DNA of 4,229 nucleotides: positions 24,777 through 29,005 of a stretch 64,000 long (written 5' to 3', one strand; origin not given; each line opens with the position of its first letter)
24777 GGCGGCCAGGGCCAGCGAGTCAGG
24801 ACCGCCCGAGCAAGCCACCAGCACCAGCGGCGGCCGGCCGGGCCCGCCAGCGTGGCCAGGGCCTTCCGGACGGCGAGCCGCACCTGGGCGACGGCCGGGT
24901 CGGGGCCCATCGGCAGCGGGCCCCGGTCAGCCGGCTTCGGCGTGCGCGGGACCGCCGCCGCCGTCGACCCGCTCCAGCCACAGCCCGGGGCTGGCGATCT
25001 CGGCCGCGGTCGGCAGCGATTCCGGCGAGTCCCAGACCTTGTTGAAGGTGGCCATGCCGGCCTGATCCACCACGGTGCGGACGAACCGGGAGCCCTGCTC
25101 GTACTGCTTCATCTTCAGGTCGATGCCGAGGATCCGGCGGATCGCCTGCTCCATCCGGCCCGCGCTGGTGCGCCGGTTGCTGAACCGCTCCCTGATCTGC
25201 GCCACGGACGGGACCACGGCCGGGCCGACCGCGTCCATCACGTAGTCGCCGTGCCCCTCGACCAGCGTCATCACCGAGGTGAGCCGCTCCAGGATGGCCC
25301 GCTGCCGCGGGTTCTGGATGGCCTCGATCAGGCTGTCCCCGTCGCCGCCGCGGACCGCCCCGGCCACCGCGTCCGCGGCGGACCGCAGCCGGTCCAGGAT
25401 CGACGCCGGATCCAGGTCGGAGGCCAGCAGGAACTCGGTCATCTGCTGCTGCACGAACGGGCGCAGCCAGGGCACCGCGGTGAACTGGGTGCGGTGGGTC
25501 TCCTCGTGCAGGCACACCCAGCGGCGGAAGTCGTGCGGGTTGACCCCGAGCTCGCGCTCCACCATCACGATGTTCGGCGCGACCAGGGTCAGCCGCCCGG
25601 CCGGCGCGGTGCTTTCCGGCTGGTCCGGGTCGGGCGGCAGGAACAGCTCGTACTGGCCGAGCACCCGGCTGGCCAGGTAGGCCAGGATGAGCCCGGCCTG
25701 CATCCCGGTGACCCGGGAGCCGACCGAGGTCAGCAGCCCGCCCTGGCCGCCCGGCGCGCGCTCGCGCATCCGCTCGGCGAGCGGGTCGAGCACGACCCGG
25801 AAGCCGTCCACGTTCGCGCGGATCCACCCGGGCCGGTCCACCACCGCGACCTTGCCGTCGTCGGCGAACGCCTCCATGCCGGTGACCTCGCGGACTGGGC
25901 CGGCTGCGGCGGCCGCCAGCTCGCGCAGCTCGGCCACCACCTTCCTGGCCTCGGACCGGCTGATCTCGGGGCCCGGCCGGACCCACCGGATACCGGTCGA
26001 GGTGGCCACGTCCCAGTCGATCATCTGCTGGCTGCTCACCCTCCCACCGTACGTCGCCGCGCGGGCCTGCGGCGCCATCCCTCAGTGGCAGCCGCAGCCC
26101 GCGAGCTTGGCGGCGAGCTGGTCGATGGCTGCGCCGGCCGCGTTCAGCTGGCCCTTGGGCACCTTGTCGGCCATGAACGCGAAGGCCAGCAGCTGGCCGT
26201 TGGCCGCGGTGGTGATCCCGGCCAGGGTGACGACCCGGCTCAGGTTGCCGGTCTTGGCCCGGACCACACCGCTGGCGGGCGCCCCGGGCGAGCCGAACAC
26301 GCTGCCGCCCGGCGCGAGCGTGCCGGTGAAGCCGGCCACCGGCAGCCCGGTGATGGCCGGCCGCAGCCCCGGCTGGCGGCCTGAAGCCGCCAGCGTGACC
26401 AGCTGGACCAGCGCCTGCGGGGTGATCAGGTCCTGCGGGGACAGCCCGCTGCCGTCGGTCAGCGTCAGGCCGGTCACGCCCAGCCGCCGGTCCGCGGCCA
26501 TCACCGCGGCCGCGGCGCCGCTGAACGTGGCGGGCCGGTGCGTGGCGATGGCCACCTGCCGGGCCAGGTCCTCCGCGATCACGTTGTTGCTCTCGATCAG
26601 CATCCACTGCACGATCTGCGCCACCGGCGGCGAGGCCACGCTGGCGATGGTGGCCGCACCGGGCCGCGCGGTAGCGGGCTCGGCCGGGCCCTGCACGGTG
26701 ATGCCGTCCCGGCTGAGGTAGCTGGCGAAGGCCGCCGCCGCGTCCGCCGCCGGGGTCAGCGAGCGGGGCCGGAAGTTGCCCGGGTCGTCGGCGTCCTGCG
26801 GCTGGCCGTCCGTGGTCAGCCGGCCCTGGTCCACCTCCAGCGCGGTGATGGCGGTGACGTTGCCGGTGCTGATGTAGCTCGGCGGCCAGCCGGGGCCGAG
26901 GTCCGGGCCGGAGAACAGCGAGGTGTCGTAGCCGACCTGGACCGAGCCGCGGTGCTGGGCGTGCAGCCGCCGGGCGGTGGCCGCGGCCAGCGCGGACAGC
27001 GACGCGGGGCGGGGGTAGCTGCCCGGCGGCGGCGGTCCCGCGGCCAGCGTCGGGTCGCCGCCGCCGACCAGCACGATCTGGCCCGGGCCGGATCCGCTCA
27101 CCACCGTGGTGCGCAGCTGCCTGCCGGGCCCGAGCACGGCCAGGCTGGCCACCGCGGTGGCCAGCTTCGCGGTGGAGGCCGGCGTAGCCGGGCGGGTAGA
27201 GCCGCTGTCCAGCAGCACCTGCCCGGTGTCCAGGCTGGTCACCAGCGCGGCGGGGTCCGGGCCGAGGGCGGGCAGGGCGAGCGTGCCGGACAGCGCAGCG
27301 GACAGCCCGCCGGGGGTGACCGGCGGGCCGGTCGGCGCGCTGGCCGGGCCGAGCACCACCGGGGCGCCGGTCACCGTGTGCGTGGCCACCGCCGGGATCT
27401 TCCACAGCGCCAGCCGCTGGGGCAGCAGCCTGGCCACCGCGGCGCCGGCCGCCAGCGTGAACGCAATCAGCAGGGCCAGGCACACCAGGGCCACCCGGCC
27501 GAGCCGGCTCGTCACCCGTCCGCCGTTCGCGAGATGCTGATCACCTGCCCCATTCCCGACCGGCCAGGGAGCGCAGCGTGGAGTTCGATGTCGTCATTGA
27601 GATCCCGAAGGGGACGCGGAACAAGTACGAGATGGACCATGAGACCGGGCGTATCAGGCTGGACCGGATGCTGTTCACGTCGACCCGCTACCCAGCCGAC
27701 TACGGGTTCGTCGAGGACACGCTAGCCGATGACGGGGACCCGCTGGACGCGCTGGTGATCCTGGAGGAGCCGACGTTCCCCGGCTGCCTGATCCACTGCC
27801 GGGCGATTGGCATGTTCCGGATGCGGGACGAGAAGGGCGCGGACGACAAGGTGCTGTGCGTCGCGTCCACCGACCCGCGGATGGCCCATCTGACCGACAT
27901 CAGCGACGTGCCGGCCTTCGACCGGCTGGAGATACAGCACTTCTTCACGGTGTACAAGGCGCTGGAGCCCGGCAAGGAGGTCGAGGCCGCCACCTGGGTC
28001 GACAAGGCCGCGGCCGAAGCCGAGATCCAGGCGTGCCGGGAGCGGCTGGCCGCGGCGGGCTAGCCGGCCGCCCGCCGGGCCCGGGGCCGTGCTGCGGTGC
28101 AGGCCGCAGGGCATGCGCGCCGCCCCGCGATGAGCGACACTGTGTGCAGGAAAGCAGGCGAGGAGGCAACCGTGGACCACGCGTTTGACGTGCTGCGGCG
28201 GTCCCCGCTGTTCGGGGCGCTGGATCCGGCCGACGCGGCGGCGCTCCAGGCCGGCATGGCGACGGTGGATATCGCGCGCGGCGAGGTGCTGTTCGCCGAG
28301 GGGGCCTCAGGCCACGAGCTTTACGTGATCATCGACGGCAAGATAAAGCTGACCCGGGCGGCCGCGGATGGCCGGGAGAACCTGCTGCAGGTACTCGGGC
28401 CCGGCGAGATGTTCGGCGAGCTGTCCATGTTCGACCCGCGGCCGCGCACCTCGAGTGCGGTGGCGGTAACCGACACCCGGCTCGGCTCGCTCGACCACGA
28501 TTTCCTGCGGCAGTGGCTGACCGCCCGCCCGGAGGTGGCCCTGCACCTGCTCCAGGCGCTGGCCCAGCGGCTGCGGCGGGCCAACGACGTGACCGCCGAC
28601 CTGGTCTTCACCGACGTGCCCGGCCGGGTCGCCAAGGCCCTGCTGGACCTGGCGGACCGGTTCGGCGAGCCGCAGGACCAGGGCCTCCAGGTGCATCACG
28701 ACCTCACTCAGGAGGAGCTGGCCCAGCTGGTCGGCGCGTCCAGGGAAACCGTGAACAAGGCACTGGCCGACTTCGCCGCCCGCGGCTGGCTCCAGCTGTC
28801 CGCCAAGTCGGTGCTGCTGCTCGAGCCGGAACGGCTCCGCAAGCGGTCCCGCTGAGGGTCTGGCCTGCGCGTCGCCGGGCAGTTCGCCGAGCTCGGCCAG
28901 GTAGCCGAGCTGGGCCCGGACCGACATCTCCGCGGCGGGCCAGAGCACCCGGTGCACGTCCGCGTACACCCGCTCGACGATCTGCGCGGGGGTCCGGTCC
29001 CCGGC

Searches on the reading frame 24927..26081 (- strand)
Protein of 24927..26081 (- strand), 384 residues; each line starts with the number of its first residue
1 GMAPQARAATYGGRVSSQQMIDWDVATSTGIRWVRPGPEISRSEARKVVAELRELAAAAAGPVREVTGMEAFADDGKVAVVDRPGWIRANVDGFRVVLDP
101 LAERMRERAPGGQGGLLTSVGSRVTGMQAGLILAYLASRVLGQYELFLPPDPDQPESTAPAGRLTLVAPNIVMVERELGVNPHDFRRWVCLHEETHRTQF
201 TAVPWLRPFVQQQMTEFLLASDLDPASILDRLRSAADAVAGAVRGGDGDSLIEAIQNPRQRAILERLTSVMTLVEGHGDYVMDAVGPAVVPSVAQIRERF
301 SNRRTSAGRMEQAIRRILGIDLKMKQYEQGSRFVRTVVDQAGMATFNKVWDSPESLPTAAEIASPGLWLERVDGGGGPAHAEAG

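Call 39: search_protein_families(library=pfam, proteins=[window:24927-26081:-], max_evalue=0.00001)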
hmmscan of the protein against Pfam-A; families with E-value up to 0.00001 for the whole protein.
window:24927-26081:- (384 aa): 1 family
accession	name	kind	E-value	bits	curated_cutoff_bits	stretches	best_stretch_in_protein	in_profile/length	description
PF10103.15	Zincin_2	-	1e-109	367.4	25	1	21-368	1-343/344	Zincin-like metallopeptidase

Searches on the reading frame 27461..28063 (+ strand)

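Call 39: search_protein_families(library=pfam, proteins=[window:27461-28063:+], max_evalue=0.00001)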
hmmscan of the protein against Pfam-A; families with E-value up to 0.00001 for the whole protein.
window:27461-28063:+ (200 aa): 1 family
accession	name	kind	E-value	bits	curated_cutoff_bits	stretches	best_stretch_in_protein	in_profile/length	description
PF00719.24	Pyrophosphatase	-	1.2e-59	201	23.5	1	44-196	1-152/153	Inorganic pyrophosphatase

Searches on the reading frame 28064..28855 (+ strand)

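Call 42: search_protein_families(library=pfam, proteins=[window:28064-28855:+], max_evalue=0.00001)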
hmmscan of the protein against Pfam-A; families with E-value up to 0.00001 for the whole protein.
window:28064-28855:+ (263 aa): 2 families
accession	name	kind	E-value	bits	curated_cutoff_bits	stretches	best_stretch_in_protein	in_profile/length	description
PF00027.35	cNMP_binding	-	8.7e-24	83.8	27.5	1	70-152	4-86/89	Cyclic nucleotide-binding domain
PF13545.12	HTH_Crp_2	-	4e-17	62.4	27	1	187-260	1-69/70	Crp-like helix-turn-helix domain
